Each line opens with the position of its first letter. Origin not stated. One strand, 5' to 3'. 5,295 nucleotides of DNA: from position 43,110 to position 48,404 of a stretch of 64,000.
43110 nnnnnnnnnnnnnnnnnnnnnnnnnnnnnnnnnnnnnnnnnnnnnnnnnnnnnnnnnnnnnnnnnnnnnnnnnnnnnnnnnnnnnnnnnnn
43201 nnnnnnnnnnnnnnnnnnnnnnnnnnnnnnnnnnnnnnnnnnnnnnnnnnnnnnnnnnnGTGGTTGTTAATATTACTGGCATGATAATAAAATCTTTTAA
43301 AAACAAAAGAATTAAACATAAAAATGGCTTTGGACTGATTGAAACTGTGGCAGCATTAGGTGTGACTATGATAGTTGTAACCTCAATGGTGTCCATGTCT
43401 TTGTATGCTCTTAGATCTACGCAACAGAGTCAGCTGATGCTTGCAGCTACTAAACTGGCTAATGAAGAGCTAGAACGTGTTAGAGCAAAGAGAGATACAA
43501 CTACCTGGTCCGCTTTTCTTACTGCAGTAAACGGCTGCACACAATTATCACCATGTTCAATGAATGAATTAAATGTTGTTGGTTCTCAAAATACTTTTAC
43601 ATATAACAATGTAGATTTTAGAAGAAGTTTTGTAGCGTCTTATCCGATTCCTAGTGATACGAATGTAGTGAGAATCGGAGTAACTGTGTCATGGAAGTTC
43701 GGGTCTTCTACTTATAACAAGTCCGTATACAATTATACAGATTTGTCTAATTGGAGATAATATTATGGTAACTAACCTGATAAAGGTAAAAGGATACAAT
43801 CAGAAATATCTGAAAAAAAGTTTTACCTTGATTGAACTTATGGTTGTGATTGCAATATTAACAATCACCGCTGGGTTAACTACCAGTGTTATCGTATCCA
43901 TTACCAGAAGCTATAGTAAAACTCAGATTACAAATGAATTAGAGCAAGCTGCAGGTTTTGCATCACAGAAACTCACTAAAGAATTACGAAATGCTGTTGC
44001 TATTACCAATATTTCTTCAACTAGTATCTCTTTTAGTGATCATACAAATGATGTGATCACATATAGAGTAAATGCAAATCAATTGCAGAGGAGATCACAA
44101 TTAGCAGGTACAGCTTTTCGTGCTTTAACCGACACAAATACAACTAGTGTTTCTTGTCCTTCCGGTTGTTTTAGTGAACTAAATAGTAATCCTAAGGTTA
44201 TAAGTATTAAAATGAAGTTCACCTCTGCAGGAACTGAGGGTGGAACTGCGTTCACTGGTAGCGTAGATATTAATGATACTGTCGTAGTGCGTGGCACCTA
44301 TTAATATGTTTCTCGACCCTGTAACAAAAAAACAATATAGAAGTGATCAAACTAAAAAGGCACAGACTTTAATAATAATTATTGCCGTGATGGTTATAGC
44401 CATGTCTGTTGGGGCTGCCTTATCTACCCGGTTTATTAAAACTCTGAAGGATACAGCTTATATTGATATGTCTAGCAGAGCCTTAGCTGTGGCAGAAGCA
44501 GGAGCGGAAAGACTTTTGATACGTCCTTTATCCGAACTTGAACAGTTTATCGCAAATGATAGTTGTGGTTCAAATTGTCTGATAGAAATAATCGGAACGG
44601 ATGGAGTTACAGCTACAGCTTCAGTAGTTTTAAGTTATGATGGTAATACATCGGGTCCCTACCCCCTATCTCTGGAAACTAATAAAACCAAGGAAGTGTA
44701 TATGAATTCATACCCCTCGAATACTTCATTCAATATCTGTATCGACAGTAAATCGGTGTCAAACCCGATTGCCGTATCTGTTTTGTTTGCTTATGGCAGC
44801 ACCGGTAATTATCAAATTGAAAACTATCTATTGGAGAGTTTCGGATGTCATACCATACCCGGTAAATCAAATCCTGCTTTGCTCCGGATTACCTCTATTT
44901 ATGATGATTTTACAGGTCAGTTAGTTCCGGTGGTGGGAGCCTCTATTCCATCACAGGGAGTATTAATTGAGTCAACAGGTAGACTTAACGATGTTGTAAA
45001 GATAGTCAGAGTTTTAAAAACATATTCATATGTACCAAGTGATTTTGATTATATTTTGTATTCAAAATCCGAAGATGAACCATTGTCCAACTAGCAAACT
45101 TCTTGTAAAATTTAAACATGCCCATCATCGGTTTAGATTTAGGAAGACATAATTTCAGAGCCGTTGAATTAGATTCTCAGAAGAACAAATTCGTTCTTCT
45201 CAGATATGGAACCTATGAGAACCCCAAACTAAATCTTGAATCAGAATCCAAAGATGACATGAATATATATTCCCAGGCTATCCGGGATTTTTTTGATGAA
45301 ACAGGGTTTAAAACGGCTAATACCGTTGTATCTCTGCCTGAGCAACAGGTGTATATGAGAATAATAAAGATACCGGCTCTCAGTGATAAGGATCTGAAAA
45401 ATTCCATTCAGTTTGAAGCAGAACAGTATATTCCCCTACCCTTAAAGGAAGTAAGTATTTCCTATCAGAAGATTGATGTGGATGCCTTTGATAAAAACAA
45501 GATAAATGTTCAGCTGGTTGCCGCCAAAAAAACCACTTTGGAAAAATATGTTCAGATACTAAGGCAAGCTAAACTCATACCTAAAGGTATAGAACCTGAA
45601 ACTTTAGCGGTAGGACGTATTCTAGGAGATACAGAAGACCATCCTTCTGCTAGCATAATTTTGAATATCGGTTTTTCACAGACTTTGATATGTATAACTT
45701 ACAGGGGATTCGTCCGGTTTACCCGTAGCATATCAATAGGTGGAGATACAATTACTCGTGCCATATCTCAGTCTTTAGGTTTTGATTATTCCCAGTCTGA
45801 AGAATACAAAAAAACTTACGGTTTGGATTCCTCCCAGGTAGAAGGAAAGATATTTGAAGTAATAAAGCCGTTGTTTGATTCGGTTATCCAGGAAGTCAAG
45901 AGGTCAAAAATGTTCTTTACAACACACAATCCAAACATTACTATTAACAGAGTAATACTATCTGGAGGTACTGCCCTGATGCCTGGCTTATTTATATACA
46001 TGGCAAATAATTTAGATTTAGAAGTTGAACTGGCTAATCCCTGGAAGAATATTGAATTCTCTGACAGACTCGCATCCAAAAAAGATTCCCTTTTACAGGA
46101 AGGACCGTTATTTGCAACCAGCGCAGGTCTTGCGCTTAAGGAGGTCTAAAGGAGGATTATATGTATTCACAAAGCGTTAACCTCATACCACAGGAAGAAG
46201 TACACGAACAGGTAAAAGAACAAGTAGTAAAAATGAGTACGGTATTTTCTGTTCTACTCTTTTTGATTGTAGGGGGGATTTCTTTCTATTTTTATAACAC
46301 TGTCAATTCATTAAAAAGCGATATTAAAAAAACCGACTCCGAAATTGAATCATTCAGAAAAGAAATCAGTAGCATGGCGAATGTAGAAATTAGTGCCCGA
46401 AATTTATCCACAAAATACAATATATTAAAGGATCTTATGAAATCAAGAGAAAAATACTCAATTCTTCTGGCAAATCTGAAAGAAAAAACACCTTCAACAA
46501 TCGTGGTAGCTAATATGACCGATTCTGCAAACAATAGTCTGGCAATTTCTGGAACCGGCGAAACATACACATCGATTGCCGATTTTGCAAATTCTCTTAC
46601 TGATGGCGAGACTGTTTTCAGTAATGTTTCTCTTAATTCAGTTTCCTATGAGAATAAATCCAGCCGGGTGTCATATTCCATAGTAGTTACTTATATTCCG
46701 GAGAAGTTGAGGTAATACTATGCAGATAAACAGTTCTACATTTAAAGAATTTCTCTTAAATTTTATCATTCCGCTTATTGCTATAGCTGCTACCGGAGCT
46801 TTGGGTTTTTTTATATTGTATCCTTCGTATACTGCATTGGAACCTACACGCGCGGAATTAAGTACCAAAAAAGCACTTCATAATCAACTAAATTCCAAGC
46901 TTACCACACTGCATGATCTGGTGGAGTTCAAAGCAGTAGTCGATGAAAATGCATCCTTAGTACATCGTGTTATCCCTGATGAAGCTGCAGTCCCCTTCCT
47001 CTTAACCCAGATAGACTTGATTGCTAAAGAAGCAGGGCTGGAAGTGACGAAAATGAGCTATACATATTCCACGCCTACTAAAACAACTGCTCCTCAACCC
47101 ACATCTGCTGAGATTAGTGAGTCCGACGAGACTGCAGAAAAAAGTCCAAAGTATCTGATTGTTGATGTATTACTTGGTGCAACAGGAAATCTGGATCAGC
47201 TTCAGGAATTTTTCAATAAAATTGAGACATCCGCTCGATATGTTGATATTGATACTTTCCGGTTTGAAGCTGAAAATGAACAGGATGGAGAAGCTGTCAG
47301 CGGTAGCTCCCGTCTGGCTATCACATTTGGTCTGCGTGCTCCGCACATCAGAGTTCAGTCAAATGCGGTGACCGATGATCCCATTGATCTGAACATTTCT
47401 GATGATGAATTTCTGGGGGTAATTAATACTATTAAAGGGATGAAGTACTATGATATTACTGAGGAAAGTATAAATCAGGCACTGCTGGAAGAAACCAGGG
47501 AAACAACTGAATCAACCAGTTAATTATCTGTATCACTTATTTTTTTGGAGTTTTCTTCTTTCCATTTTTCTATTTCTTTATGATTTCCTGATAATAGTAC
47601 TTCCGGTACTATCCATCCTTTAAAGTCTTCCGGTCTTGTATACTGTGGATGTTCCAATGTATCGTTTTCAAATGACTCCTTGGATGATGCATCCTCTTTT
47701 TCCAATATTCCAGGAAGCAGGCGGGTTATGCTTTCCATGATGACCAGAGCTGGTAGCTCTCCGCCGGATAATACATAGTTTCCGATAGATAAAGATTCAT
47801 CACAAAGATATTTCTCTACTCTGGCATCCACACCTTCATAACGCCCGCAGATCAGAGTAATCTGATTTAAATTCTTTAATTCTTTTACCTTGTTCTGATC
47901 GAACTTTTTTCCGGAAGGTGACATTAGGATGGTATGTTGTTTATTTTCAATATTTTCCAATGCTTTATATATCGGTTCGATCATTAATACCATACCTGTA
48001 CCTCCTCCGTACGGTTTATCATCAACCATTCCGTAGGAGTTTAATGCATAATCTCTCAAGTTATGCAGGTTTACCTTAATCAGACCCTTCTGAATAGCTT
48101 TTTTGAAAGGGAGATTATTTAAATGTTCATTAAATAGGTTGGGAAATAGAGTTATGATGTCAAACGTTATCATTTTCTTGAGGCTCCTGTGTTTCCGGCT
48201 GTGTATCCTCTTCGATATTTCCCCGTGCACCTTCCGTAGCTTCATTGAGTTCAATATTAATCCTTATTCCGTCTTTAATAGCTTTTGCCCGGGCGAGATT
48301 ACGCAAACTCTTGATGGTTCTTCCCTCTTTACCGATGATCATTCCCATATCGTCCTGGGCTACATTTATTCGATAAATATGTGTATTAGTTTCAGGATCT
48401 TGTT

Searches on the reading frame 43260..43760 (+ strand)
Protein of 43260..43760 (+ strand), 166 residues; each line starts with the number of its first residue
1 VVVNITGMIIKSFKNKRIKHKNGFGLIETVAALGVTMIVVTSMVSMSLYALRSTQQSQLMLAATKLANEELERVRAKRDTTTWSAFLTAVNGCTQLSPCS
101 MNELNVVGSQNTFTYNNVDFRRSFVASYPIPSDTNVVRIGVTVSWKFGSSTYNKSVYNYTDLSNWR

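Call 5: search_protein_families(library=pfam, proteins=[window:43260-43760:+], max_evalue=0.1)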
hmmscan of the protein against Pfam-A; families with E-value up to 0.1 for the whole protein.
window:43260-43760:+ (166 aa): 2 families
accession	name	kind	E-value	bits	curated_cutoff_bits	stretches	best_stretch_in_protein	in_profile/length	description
PF22150.1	Tt1218-like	-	0.005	17.3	27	1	47-102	3-60/76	Type IV pilin Tt1218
PF07963.17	N_methyl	-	0.0078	16.2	21.2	1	19-43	2-26/27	Prokaryotic N-terminal methylation motif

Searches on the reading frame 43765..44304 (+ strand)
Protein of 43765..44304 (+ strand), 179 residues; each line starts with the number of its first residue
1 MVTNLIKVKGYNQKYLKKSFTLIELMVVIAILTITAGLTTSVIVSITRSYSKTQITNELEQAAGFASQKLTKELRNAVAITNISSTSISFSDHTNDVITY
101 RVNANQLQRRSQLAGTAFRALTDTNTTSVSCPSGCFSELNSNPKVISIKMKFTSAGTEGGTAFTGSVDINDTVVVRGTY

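Call 5: search_protein_families(library=pfam, proteins=[window:43765-44304:+], max_evalue=0.1)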
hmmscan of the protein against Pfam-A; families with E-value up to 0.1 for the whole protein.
window:43765-44304:+ (179 aa): 2 families
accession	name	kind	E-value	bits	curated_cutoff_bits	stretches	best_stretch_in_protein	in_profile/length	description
PF07963.17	N_methyl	-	3.4e-06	26.8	21.2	1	18-38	5-25/27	Prokaryotic N-terminal methylation motif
PF15980.10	ComGF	-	0.012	16.3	27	1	54-115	8-68/100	Putative Competence protein ComGF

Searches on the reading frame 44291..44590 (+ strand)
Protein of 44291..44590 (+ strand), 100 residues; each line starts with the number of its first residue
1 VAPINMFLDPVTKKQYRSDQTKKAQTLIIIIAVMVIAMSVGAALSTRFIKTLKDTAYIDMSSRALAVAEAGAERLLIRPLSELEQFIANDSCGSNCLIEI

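Call 107: search_protein_families(library=pfam, proteins=[window:44291-44590:+], max_evalue=10)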
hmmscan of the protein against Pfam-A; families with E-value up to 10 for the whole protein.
window:44291-44590:+ (100 aa): 4 families
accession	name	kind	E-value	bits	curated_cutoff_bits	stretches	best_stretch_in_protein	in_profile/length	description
PF13764.11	E3_UbLigase_R4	-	0.024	13.2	23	1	4-95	227-312/809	E3 ubiquitin-protein ligase UBR4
PF06072.16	Herpes_US9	-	0.025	14.9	23.7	1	5-42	12-50/61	Alphaherpesvirus tegument protein US9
PF09889.16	DUF2116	-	0.099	13.1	26.8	1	13-45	25-57/59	Probable treble clef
PF06864.17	PAP_PilO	-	0.11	11.7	26.7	1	3-70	146-214/419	Pilin accessory protein (PilO)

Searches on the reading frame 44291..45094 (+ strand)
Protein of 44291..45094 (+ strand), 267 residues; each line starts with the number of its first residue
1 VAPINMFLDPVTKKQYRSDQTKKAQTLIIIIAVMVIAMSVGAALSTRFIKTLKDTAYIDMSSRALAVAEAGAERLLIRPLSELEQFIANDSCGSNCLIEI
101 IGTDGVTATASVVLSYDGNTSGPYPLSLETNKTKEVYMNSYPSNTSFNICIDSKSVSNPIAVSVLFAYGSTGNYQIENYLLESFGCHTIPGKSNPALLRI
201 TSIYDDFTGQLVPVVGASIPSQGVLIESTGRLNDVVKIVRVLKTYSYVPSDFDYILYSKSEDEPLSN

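Call 5: search_protein_families(library=pfam, proteins=[window:44291-45094:+], max_evalue=0.1)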
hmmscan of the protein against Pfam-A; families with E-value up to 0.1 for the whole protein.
window:44291-45094:+ (267 aa): 2 families
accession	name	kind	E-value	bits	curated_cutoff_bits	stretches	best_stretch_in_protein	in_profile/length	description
PF13764.11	E3_UbLigase_R4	-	0.012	14.3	23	1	4-111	227-327/809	E3 ubiquitin-protein ligase UBR4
PF06072.16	Herpes_US9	-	0.036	14.4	23.7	0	5-42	12-50/61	Alphaherpesvirus tegument protein US9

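Call 78: search_protein_families(library=ncbifam, proteins=[window:44291-45091:+], max_evalue=0.1)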
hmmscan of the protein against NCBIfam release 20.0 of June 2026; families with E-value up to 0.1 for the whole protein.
window:44291-45091:+ (267 aa): 0 families

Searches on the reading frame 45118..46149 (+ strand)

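Call 5: search_protein_families(library=pfam, proteins=[window:45118-46149:+], max_evalue=0.1)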
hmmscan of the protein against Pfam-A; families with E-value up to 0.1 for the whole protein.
window:45118-46149:+ (343 aa): 8 families
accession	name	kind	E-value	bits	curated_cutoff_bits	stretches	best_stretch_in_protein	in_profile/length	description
PF11104.14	PilM_2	-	9.2e-52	176.5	27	1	5-342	1-339/340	Type IV pilus assembly protein PilM;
PF14450.12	FtsA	-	8.5e-11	42.7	31.8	1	181-314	2-114/127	Cell division protein FtsA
PF06723.19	MreB_Mbl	-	3e-06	26.7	27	1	232-307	233-305/327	MreB/Mbl protein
PF25216.1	Volactin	-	2.4e-05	24.4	35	1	181-300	170-292/321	Volactin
PF16778.10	Phage_tail_APC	-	0.012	15.9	26.6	0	37-65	22-50/60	Phage tail assembly chaperone protein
PF19672.4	DUF6175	-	0.025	14.1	23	1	26-92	188-254/293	Family of unknown function (DUF6175)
PF05134.19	T2SSL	-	0.028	14.3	25.5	1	67-164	47-137/231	Type II secretion system (T2SS), protein L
PF00022.25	Actin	-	0.043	12.8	27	0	177-220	142-187/410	Actin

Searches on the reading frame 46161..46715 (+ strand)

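Call 5: search_protein_families(library=pfam, proteins=[window:46161-46715:+], max_evalue=0.1)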
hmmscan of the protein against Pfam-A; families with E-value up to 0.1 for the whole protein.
window:46161-46715:+ (184 aa): 4 families
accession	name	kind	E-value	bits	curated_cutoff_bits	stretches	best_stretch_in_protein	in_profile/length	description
PF05137.18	PilN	-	5.7e-06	26.7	22.8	1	102-176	2-76/78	Fimbrial assembly protein (PilN)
PF01992.21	vATP-synt_AC39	-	0.00021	21.2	29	1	55-179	185-310/339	ATP synthase (C/AC39) subunit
PF00241.25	Cofilin_ADF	-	0.0029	17.7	22.4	1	106-182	8-82/125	Cofilin/tropomyosin-type actin-binding protein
PF20858.2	Pgp3_N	-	0.0088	16.5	27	0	110-139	38-67/68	Immunodominant antigen Pgp3, N-terminal domain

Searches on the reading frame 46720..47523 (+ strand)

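Call 5: search_protein_families(library=pfam, proteins=[window:46720-47523:+], max_evalue=0.1)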
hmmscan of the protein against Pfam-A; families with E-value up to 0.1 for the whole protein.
window:46720-47523:+ (267 aa): 1 family
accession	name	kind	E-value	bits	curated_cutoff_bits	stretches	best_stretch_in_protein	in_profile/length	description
PF04350.18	PilO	-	1.5e-07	32.1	22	1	49-132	7-93/145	Pilus assembly protein, PilO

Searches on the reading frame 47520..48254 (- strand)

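Call 5: search_protein_families(library=pfam, proteins=[window:47520-48254:-], max_evalue=0.1)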
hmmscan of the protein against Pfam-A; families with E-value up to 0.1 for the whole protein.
window:47520-48254:- (244 aa): 2 families
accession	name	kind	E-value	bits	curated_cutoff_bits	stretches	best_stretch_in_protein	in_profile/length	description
PF01746.26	tRNA_m1G_MT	-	2.5e-55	187.7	27.3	1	51-237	2-187/195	tRNA (Guanine-1)-methyltransferase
PF14419.11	SPOUT_MTase_2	-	0.099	12.4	28.4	0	90-146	79-138/173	AF2226-like SPOUT RNA Methylase fused to THUMP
